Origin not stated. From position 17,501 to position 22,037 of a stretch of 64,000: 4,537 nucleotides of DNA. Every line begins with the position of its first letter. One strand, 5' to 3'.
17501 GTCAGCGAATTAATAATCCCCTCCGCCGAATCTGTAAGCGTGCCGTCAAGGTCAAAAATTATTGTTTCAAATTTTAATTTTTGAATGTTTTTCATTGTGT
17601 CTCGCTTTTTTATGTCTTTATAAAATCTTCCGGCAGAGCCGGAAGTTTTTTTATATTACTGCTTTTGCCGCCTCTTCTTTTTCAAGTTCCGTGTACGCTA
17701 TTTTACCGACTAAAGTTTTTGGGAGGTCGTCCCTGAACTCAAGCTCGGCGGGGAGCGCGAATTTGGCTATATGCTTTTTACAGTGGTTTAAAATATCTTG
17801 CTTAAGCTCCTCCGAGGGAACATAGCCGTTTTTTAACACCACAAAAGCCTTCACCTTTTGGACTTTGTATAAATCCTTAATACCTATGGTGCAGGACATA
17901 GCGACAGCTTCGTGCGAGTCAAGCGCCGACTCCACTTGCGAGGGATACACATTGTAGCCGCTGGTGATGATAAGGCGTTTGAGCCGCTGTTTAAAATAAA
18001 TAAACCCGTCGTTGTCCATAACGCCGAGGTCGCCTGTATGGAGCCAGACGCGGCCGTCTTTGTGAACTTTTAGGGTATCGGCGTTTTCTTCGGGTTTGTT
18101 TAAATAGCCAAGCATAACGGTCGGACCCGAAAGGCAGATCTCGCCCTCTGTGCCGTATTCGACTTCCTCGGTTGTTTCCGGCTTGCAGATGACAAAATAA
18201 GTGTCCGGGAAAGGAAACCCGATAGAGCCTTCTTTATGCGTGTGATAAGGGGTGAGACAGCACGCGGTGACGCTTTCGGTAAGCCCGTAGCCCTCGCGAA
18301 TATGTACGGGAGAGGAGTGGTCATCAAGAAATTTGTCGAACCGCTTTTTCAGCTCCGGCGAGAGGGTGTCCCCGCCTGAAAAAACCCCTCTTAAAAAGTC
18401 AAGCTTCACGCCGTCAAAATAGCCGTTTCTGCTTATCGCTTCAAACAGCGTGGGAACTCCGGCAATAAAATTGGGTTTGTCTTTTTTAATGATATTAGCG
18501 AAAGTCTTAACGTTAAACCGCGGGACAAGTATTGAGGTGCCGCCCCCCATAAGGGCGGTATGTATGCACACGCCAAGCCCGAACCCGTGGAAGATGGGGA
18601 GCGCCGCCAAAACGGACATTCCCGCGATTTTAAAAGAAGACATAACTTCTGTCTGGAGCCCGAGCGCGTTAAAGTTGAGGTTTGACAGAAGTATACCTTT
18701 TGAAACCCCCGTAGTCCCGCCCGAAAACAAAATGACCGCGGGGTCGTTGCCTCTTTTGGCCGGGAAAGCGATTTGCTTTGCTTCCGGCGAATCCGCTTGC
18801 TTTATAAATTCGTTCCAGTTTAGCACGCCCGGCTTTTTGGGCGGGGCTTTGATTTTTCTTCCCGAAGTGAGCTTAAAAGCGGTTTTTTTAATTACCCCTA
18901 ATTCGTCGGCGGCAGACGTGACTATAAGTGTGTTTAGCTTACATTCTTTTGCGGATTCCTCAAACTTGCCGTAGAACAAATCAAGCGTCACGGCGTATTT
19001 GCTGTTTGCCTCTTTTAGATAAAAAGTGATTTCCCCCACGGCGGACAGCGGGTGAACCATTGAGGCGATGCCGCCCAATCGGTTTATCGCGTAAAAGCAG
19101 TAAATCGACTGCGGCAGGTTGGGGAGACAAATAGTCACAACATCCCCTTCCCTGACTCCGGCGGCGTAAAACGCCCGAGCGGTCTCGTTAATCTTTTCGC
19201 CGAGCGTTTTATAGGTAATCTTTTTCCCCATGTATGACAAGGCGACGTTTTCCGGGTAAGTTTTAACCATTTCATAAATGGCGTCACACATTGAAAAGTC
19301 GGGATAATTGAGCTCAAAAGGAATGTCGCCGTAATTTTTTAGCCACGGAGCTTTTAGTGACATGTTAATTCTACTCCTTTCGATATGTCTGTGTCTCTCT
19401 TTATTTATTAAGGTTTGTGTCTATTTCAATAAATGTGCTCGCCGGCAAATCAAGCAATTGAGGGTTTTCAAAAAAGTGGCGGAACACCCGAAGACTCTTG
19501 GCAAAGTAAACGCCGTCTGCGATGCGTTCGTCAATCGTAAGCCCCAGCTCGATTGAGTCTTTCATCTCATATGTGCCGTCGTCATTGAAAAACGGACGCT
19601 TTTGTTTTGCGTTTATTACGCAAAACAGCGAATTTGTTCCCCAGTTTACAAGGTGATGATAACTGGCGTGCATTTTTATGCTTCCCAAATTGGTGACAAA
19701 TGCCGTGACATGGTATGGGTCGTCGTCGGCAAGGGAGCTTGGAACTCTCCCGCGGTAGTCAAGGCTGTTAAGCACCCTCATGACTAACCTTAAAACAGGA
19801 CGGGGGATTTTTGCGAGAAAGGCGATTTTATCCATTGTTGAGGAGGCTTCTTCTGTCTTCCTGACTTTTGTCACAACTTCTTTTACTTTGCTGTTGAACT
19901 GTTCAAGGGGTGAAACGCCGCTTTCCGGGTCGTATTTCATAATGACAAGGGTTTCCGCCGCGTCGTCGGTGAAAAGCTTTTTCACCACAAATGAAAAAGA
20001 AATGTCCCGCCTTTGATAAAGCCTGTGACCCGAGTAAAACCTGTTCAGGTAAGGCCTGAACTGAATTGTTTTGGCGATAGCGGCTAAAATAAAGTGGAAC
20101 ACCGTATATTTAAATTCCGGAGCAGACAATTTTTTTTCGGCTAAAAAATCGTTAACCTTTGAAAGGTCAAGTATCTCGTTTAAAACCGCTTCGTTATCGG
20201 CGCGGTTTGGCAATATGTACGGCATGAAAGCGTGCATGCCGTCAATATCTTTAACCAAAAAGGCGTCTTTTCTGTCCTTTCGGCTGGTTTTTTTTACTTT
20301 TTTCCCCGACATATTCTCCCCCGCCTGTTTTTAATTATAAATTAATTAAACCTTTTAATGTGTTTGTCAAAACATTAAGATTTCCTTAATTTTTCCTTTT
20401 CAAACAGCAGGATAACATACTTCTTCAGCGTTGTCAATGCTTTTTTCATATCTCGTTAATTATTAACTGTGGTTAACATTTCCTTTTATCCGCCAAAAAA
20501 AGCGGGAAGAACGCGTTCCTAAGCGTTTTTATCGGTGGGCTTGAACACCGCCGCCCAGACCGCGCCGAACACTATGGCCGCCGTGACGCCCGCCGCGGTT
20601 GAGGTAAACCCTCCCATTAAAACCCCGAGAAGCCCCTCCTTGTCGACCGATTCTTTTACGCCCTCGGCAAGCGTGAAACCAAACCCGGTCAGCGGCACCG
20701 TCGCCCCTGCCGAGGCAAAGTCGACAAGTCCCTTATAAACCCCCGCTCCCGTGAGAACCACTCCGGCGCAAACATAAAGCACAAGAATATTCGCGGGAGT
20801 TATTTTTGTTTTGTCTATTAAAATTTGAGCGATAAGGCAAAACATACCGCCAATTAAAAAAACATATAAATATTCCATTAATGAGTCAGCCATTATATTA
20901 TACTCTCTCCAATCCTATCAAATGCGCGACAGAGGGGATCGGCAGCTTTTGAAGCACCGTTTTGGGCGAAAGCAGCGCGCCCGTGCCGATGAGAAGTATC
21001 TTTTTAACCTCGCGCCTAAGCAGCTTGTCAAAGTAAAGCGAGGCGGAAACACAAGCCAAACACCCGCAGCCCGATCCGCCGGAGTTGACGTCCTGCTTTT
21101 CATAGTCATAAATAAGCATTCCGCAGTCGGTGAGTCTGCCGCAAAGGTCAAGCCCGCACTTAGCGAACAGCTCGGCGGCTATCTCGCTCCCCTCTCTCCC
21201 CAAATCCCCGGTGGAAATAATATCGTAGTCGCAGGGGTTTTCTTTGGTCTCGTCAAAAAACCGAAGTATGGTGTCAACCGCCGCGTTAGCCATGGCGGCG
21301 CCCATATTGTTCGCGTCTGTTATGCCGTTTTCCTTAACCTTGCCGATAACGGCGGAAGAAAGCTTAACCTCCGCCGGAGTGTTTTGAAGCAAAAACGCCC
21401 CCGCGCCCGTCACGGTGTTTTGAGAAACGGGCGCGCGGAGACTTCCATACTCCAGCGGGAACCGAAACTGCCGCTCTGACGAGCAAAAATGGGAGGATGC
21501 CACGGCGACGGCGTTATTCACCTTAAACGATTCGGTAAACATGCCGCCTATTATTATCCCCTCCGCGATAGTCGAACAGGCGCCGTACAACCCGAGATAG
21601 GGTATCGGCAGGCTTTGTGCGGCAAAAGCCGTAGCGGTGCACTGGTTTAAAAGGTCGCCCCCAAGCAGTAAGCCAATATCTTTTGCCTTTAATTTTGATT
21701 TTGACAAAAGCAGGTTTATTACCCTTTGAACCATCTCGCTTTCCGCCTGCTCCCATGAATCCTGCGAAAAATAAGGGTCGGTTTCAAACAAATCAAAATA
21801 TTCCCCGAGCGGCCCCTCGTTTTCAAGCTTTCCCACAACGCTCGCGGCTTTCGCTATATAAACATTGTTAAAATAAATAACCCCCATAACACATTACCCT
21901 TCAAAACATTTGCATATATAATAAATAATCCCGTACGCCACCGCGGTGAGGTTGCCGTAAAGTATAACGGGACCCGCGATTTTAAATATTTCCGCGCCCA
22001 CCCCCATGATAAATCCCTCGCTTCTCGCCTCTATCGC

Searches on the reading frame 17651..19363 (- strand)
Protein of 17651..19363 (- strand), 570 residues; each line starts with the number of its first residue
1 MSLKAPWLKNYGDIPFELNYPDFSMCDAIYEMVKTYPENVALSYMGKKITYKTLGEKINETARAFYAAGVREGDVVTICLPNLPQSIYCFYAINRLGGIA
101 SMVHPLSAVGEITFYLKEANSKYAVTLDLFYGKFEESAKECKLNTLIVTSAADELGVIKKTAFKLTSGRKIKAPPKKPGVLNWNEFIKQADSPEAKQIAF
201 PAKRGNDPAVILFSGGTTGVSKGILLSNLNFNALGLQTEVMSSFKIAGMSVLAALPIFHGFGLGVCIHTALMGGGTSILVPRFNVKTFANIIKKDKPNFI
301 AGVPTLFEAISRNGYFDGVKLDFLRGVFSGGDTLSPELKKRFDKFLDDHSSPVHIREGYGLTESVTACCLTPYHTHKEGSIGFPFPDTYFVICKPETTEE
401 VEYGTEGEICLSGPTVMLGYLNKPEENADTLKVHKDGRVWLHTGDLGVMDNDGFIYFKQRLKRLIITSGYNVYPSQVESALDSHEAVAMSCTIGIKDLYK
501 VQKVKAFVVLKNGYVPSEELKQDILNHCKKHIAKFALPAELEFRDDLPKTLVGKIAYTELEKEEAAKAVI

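Call 9: search_protein_families(library=pfam, proteins=[window:17651-19363:-], max_evalue=0.001)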
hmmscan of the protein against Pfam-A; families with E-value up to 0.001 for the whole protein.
window:17651-19363:- (570 aa): 2 families
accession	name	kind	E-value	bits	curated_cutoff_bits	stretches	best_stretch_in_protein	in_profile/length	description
PF00501.34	AMP-binding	-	6.5e-72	242.9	29.9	1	33-421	5-384/384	AMP-binding enzyme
PF13193.12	AMP-binding_C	-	3.3e-17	63.6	24.5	1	476-554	1-76/76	AMP-binding enzyme C-terminal domain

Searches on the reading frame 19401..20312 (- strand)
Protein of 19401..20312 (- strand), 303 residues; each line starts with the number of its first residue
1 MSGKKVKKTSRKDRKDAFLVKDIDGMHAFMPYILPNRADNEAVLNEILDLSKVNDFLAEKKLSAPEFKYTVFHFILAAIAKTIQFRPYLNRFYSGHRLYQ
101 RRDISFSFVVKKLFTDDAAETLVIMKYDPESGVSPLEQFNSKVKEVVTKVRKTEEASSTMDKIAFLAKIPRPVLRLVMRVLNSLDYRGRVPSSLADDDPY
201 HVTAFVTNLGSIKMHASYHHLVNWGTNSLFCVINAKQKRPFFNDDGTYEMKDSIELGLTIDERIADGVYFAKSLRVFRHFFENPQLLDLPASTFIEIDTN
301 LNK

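Call 9: search_protein_families(library=pfam, proteins=[window:19401-20312:-], max_evalue=0.001)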
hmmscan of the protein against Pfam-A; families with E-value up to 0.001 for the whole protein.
window:19401-20312:- (303 aa): 1 family
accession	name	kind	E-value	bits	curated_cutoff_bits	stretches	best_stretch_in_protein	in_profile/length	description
PF00198.28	2-oxoacid_dh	-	2.6e-11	43.8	23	1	193-287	139-230/232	2-oxoacid dehydrogenases acyltransferase (catalytic domain)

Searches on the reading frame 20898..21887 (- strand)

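Call 9: search_protein_families(library=pfam, proteins=[window:20898-21887:-], max_evalue=0.001)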
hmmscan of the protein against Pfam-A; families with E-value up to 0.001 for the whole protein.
window:20898-21887:- (329 aa): 1 family
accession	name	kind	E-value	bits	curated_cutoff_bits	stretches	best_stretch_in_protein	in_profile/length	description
PF07451.17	SpoVAD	-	1.1e-121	406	22.1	1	6-327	8-329/329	Stage V sporulation protein AD (SpoVAD)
